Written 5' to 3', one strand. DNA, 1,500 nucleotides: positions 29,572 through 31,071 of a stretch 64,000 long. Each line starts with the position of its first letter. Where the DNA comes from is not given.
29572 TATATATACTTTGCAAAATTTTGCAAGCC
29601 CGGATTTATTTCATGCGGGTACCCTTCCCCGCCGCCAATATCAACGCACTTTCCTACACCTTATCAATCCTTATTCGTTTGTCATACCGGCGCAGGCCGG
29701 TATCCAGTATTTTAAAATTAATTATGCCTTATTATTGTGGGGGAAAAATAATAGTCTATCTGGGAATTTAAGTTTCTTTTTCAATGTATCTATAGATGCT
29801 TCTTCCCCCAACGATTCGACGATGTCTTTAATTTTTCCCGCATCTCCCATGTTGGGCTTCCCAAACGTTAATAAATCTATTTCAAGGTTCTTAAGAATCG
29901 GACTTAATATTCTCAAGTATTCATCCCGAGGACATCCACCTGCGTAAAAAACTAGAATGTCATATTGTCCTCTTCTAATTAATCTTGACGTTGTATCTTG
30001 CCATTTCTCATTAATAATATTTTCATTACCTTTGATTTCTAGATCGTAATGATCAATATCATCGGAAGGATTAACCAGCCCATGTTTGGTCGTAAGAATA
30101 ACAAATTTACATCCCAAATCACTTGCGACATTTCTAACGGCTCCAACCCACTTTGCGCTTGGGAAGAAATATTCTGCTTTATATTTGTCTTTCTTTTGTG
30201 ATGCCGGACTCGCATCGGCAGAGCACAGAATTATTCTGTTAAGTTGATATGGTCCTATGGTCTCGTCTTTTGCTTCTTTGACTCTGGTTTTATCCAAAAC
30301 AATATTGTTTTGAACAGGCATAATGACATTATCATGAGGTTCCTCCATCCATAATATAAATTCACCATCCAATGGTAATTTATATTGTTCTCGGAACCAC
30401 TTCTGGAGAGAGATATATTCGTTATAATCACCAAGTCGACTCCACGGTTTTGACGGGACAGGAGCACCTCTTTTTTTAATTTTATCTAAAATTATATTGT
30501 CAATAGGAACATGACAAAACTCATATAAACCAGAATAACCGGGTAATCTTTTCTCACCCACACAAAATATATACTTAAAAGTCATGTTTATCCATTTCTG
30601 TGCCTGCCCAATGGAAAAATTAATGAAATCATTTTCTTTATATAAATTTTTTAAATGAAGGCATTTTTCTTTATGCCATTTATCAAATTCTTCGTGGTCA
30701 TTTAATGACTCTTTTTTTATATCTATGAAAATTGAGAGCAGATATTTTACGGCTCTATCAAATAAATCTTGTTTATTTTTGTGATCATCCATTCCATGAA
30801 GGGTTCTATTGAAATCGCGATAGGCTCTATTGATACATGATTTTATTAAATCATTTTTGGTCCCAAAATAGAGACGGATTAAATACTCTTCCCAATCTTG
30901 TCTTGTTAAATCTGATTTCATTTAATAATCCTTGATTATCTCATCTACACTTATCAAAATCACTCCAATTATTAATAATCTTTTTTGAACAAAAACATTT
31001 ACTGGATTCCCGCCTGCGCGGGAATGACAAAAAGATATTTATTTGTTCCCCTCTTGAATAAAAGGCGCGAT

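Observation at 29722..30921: AT-rich orphan 399-aa gene next to the AbiE toxin-antitoxin: candidate uncharacterised defence or DNA-interacting gene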

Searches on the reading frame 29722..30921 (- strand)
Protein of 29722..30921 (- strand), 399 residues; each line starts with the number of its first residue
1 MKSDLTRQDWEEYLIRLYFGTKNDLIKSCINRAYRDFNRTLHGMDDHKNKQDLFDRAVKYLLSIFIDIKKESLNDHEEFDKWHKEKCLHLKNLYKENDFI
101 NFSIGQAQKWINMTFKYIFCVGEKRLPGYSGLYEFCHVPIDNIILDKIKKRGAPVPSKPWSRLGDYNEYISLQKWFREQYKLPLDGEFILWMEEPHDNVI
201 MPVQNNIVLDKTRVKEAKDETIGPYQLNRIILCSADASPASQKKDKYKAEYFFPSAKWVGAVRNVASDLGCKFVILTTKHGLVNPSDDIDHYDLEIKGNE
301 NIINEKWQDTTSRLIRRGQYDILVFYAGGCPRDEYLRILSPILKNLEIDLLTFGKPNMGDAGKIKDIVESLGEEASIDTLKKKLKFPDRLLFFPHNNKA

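Call 3: search_protein_families(library=pfam, proteins=[window:29722-30921:-], max_evalue=1)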
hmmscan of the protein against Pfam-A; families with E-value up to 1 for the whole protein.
window:29722-30921:- (399 aa): 1 family
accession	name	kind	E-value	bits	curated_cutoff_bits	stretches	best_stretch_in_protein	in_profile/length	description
PF21818.3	DUF6884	-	8e-08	32.9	30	1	240-344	8-115/135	Family of unknown function (DUF6884)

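Call 4: search_protein_families(library=padloc, proteins=[window:29722-30921:-], max_evalue=1)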
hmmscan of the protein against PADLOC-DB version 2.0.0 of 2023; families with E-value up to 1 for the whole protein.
window:29722-30921:- (399 aa): 3 families
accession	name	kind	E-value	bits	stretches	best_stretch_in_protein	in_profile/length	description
PDLC04712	PDC-M57A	-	5e-06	24.9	1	241-350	12-120/138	-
PDLC02815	DpdC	-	0.0069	13.8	1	260-305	65-111/312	DpdC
PDLC02710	PbeC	-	0.009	12.6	1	28-109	482-558/652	PbeC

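Call 5: search_protein_families(library=ncbifam, proteins=[window:29722-30921:-], max_evalue=1)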
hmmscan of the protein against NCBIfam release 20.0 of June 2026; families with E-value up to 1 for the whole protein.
window:29722-30921:- (399 aa): 0 families

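Call 6: find_homologous_proteins(query=window:29722-30921:-, max_evalue=0.001)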
Query window:29722-30921:- (399 aa): 73 proteins with E <= 0.001 among 2500 candidates.
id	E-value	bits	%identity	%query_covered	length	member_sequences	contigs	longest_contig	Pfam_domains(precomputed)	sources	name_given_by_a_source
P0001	5.1e-276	933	100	100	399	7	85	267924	PF21818.4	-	-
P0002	2.9e-173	594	66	99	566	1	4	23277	PF21818.4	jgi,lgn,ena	-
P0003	4.4e-128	446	51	98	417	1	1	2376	PF21818.4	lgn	-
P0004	3.5e-125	436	52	97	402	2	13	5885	PF21818.4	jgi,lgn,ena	-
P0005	6.5e-124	432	50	98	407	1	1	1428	PF21818.4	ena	-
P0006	2.6e-123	430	50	98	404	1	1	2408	PF21818.4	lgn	-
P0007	2.7e-123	430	51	98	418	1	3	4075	-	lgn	-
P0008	1.4e-120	421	49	97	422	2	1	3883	PF21818.4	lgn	-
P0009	1.4e-117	411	49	98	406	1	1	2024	PF21818.4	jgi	jgi:hypothetical protein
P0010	6.2e-117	409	48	98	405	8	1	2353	PF21818.4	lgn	-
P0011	2.7e-112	394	50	91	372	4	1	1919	PF21818.4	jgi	jgi:hypothetical protein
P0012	1.6e-104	368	44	97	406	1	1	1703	PF21818.4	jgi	jgi:hypothetical protein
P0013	6.7e-93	330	56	68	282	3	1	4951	PF21818.4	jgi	jgi:hypothetical protein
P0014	4.0e-55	205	49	48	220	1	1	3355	-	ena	-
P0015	4.8e-54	202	49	49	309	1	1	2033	-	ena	-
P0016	7.4e-54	201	52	46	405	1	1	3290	PF21818.4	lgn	-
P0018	4.8e-51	192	50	45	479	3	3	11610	PF21818.4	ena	-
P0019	4.2e-49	186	43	48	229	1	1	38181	-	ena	-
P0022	3.3e-48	183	47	46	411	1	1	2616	-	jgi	-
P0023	1.4e-47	181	49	44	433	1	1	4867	PF21818.4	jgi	-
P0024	2.6e-47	180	49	43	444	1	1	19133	PF21818.4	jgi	jgi:hypothetical protein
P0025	5.1e-47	179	45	48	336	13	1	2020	-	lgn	-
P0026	9.8e-47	178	53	42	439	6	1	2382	PF21818.4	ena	-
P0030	4.6e-46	176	50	43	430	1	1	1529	PF21818.4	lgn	-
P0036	4.1e-44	169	44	47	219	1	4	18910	-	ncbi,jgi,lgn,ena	-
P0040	8.1e-43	165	41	47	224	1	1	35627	-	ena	-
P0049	1.3e-40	158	47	44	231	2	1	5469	PF21818.4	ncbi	-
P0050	1.7e-40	157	42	47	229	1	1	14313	-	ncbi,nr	ncbi:MAG TPA: hypothetical protein VMR66_06245, partial [Gemmatimonadota bacterium]|nr:hypothetical 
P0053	1.1e-38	151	42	46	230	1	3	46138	-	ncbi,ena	-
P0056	1.2e-36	145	50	32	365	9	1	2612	PF21818.4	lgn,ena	-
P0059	1.2e-33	135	39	45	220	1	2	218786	-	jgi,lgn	jgi:hypothetical protein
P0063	1.2e-29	121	37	47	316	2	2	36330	PF20118.5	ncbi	-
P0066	4.0e-27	113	40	43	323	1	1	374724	-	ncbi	-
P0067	1.3e-18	85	33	48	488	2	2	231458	-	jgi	jgi:hypothetical protein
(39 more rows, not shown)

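Call 7: search_solved_structures(query=window:29722-30921:-, max_evalue=10, show_alignments=2)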
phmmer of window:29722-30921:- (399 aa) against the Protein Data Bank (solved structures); distinct sequences matched with E-value up to 10: 0.

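Call 8: search_protein_families(library=phrogs, proteins=[window:29722-30921:-], max_evalue=1)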
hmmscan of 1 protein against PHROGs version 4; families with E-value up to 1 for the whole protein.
window:29722-30921:- (399 aa): 5 families
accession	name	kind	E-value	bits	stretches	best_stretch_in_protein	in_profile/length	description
phrog_5935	-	unknown function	0.00031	21.6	1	237-305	19-86/155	-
phrog_5436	-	unknown function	0.063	13.9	1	258-296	157-195/267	-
phrog_21633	-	unknown function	0.12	13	1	17-111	41-125/183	-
phrog_32854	-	unknown function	0.18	13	0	25-72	33-79/87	-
phrog_28197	-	unknown function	0.19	13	1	44-88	26-75/86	-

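Call 10: search_protein_families(library=pfam, proteins=[P0002, P0018, P0023, P0024, P0016, P0026, P0022, P0067, P0063, P0025], max_evalue=0.1)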
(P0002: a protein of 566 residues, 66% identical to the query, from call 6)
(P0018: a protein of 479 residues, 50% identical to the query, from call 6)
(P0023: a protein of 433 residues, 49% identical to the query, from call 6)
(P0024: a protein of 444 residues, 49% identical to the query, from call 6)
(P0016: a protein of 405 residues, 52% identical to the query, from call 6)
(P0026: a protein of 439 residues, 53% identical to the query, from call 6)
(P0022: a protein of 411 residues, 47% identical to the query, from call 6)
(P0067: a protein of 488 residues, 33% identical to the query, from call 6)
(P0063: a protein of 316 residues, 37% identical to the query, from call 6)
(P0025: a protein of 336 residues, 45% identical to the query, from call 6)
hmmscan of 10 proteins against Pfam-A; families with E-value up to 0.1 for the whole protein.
P0002 (566 aa): 2 families
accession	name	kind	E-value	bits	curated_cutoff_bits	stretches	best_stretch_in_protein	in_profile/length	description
PF21818.3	DUF6884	-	2.6e-07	31.3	30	1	246-349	8-110/135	Family of unknown function (DUF6884)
PF01966.28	HD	-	0.0015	19.2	22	1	442-524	2-90/116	HD domain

P0018 (479 aa): 1 family
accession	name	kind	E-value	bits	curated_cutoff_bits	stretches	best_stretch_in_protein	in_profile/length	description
PF21818.3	DUF6884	-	6.7e-07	30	30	1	23-111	8-99/135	Family of unknown function (DUF6884)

P0023 (433 aa): 1 family
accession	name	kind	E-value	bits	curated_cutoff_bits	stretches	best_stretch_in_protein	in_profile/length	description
PF21818.3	DUF6884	-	6e-10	39.8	30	1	24-123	9-111/135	Family of unknown function (DUF6884)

P0024 (444 aa): 1 family
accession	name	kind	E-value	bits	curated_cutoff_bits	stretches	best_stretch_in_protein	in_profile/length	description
PF21818.3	DUF6884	-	2.3e-09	38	30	1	25-122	10-110/135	Family of unknown function (DUF6884)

P0016 (405 aa): 3 families
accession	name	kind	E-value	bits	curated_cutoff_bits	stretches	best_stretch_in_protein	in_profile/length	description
PF21818.3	DUF6884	-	5e-06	27.1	30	1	253-323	9-78/135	Family of unknown function (DUF6884)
PF01628.27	HrcA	-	0.084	13.3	22.2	0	38-130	94-184/215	HrcA protein C terminal domain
PF15718.10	MNR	-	0.093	11.2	27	0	61-154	591-681/964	Protein moonraker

P0026 (439 aa): 3 families
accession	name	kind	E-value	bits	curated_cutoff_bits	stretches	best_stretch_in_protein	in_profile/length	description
PF21818.3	DUF6884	-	8.5e-08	32.9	30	1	281-371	8-101/135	Family of unknown function (DUF6884)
PF07697.16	7TMR-HDED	-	0.0063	17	27.6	1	50-272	18-172/224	7TM-HD extracellular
PF16110.10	DUF4828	-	0.062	14.2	23.3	0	230-264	6-40/79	Domain of unknown function (DUF4828)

P0022 (411 aa): 1 family
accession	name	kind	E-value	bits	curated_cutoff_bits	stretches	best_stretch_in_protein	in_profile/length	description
PF23932.1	SP10_terminator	-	0.091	12.5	27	0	309-364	88-142/279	Phage termination protein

P0067 (488 aa): 2 families
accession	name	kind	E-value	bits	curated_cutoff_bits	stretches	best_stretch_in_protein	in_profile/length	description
PF03885.18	DUF327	-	0.011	16.2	25.8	0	199-248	86-135/143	Protein of unknown function (DUF327)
PF17784.7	Sulfotransfer_4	-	0.053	13.8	22.8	0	277-341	136-198/215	Sulfotransferase domain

P0063 (316 aa): 1 family
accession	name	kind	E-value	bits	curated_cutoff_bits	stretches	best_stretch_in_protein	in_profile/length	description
PF20118.4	DUF6508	-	1.8e-07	31.5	23.6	1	228-310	44-125/129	Family of unknown function (DUF6508)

P0025 (336 aa): 0 families

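Call 11: find_encoding_contigs(protein=P0001, flank=10000, max_places=10)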
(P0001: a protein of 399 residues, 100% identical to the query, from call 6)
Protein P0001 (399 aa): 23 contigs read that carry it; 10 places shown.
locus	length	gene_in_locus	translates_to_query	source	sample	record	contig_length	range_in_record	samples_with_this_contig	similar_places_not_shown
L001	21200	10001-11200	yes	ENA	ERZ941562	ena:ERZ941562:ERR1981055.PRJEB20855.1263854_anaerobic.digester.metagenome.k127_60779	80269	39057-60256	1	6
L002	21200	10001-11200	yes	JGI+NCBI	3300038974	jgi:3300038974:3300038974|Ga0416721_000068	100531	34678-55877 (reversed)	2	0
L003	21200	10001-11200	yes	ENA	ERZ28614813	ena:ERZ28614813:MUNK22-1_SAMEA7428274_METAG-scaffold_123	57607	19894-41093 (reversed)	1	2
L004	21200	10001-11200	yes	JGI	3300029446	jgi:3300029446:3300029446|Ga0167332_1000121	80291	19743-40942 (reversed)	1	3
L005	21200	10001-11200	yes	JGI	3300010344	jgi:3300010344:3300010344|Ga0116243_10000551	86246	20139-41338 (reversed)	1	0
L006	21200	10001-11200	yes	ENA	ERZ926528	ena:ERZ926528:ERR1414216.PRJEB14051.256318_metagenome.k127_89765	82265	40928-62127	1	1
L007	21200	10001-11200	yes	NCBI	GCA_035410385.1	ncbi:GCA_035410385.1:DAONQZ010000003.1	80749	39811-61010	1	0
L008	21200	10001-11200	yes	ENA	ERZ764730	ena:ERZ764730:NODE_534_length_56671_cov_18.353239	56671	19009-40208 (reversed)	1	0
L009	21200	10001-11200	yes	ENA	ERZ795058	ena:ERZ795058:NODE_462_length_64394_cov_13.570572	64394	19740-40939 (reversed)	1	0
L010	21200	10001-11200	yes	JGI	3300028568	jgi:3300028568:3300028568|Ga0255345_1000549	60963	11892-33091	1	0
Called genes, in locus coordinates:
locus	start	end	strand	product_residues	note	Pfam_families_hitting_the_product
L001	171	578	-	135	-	PF13911:AhpC-TSA_2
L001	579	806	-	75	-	-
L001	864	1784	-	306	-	PF04542:Sigma70_r2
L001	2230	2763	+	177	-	PF00160:Pro_isomerase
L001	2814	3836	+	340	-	PF10974:DUF2804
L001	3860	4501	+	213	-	PF06271:RDD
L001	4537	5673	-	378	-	PF01757:Acyl_transf_3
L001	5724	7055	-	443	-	PF02844:GARS_N, PF01071:GARS_A, PF02843:GARS_C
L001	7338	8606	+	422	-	PF01595:CNNM, PF00571:CBS (faint), PF03471:CorC_HlyC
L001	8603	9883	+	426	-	PF01595:CNNM, PF00571:CBS, PF03471:CorC_HlyC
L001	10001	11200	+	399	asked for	PF21818:DUF6884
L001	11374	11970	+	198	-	PF13338:AbiEi_4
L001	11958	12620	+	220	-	PF08843:AbiEii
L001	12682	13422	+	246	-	PF00483:NTP_transferase, PF01128:IspD, PF02348:CTP_transf_3, PF12804:NTP_transf_3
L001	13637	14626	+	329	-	PF01207:Dus, PF01180:DHO_dh (faint), PF00977:His_biosynth (weak)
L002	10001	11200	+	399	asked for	PF21818:DUF6884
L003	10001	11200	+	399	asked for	PF21818:DUF6884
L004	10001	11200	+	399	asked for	PF21818:DUF6884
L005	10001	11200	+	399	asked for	PF21818:DUF6884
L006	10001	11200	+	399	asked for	PF21818:DUF6884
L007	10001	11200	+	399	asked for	PF21818:DUF6884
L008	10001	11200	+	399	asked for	PF21818:DUF6884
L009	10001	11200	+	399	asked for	PF21818:DUF6884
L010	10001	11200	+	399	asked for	PF21818:DUF6884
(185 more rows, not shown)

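Call 18: find_encoding_contigs(protein=P0019, flank=6000, max_places=2)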
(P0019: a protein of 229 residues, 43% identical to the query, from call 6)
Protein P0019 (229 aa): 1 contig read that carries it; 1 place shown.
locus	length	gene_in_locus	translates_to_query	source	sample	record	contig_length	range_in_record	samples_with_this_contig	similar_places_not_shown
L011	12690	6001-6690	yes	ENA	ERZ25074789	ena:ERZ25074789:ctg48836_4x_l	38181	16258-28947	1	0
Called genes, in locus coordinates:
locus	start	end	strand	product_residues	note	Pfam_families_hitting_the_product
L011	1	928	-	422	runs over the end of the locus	PF03952:Enolase_N, PF00113:Enolase_C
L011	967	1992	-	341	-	PF00154:RecA_N, PF06745:ATPase, PF08423:Rad51, PF27531:MT3502_N, PF21096:RecA_C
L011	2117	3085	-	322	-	PF13495:Phage_int_SAM_4, PF00589:Phage_integrase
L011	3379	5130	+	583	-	PF03235:GmrSD_N, PF07510:GmrSD_C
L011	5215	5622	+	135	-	PF09500:YiiD_C, PF14539:DUF4442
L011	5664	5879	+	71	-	-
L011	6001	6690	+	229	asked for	-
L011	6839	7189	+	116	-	-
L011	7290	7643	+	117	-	-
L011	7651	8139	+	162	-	-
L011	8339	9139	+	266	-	-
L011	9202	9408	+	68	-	PF01810:LysE (weak)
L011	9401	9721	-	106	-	PF01609:DDE_Tnp_1, PF13359:DDE_Tnp_4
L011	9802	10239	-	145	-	PF13613:HTH_Tnp_4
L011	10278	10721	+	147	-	PF01810:LysE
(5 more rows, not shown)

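Call 19: find_encoding_contigs(protein=P0040, flank=6000, max_places=2)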
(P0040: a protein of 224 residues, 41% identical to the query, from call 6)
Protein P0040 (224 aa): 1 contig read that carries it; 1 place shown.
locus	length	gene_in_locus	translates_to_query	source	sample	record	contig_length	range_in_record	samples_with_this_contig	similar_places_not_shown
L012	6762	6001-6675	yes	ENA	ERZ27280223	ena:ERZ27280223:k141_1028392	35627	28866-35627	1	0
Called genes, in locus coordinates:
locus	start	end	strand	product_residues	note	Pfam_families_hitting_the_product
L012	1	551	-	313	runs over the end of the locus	-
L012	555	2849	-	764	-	-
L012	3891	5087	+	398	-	-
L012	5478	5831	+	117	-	-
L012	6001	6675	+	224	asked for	-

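Call 20: find_encoding_contigs(protein=P0002, flank=8000, max_places=3)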
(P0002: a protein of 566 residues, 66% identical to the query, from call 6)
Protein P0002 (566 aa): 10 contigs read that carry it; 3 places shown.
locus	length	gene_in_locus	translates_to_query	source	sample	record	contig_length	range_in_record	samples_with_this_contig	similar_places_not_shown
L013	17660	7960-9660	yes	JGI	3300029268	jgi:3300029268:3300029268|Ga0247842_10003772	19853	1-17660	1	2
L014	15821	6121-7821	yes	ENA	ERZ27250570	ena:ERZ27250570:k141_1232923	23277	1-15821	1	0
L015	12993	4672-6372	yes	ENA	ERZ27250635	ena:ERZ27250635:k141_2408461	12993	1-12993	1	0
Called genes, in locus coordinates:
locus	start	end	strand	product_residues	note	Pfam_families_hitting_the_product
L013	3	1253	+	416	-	?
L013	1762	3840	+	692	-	PF04879:Molybdop_Fe4S4, PF00384:Molybdopterin, PF01568:Molydop_binding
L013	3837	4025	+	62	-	-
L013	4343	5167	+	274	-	PF02195:ParB_N, PF17762:HTH_ParB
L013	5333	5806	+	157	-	-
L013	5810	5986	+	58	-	-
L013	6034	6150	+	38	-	-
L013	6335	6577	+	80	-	-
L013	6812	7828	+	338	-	-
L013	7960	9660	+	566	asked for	PF21818:DUF6884 (weak)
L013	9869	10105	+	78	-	PF13711:DUF4160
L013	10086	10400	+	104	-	PF10387:DUF2442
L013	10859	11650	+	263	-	-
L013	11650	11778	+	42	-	-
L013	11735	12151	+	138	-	PF21818:DUF6884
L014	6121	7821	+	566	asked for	PF21818:DUF6884 (weak)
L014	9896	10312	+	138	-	PF21818:DUF6884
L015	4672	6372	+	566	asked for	PF21818:DUF6884 (weak)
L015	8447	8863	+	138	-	PF21818:DUF6884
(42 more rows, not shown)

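Call 22: find_encoding_contigs(protein=P0053, flank=6000, max_places=2)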
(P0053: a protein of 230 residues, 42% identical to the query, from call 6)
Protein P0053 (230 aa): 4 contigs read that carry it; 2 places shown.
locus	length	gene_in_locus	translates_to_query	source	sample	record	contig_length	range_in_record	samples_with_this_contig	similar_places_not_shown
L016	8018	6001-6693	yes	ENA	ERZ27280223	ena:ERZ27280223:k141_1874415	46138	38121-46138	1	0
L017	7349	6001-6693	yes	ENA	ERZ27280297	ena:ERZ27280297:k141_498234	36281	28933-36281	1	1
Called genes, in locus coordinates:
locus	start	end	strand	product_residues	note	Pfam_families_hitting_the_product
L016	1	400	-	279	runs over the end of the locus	PF02463:SMC_N (faint), PF00005:ABC_tran, PF13304:AAA_21 (weak)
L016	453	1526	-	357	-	PF00528:BPD_transp_1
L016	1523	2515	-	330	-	PF00528:BPD_transp_1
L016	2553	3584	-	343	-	PF12849:PBP_like_2, PF01547:SBP_bac_1 (weak), PF12727:PBP_like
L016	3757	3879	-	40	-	-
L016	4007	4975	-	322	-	-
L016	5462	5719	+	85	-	-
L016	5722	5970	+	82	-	-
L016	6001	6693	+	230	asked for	-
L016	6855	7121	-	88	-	-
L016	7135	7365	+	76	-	PF04255:DUF433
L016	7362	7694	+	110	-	PF18480:DUF5615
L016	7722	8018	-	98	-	?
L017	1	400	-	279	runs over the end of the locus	PF02463:SMC_N (faint), PF00005:ABC_tran, PF13304:AAA_21 (weak)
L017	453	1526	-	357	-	PF00528:BPD_transp_1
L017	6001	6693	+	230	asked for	-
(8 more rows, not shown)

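Call 23: find_encoding_contigs(protein=P0059, flank=6000, max_places=2)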
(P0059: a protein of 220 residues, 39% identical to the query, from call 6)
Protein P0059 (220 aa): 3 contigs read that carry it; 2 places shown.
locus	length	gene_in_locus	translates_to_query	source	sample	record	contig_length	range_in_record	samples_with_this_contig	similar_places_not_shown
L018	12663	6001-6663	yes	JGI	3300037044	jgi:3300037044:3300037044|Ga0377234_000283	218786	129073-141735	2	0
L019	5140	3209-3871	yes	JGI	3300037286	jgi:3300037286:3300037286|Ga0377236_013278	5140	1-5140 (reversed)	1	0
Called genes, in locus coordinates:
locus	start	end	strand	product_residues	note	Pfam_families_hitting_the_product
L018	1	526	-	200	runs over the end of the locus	PF12697:Abhydrolase_6 (faint), PF00561:Abhydrolase_1 (faint), PF12146:Hydrolase_4 (faint)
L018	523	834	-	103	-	-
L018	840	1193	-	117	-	PF03819:MazG (faint), PF12643:MazG-like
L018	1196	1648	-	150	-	PF05425:CopD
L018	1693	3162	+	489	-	PF00483:NTP_transferase, PF01128:IspD (weak), PF12804:NTP_transf_3, PF00132:Hexapep (weak), PF25087:GMPPB_C (weak), PF00132:Hexapep (weak), PF25087:GMPPB_C (weak), PF00132:Hexapep (weak), +2 more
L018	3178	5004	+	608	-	PF13230:GATase_4 (faint), PF13522:GATase_6, PF13537:GATase_7, PF01380:SIS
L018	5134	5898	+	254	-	PF01656:CbiA, PF06564:CBP_BcsQ, PF09140:MipZ (faint), PF10609:ParA (weak), PF13614:AAA_31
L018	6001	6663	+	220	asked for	-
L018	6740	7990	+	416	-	PF00202:Aminotran_3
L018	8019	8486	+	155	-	PF01322:Cytochrom_C_2 (faint)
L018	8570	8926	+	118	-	PF01242:PTPS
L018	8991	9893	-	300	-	PF13682:CZB, PF00990:GGDEF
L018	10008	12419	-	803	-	PF00672:HAMP, PF13188:PAS_8 (faint), PF08448:PAS_4, PF00990:GGDEF, PF00563:EAL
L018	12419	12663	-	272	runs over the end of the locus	PF12974:Phosphonate-bd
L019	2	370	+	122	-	?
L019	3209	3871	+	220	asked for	-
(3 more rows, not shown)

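Call 24: predict_structure(alignment_id=A2)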
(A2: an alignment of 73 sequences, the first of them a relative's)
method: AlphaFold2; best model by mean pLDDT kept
length: 399 residues; sequences in the alignment: 73
mean_pLDDT: 91.5   pTM: 0.67
mean pLDDT of the five models: 91.5, 91.3, 91.1, 90.6, 90.3
residues with pLDDT >= 90: 343; 70-90: 25; 50-70: 7; < 50: 24
segments of 3 or more residues with pLDDT < 50: 195-215
pLDDT, mean of each block of 10 residues (from residue 1): 84 91 92 96 96 98 98 96 98 98 98 98 96 97 94 96 98 98 94 56 38 54 96 94 97 94 97 98 98 94 98 97 92 94 97 85 96 94 93 77
secondary structure, 60 per line:
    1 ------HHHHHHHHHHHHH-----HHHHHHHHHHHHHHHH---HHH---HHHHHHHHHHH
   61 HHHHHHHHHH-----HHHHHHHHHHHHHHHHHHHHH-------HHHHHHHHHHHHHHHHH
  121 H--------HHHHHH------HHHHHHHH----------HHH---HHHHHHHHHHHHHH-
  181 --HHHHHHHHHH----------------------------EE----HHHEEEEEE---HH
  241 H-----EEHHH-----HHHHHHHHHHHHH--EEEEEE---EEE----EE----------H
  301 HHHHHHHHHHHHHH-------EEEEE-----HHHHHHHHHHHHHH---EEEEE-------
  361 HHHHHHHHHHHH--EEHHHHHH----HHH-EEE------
elements in order: H7-19 H25-40 H50-70 H76-96 H104-121 H130-135 H142-149 H166-179 H183-192 E230-235 H257-269 E272-277 E281-283 H300-314 E322-326 H332-345 E349-353 H361-372 H377-382 E391-393
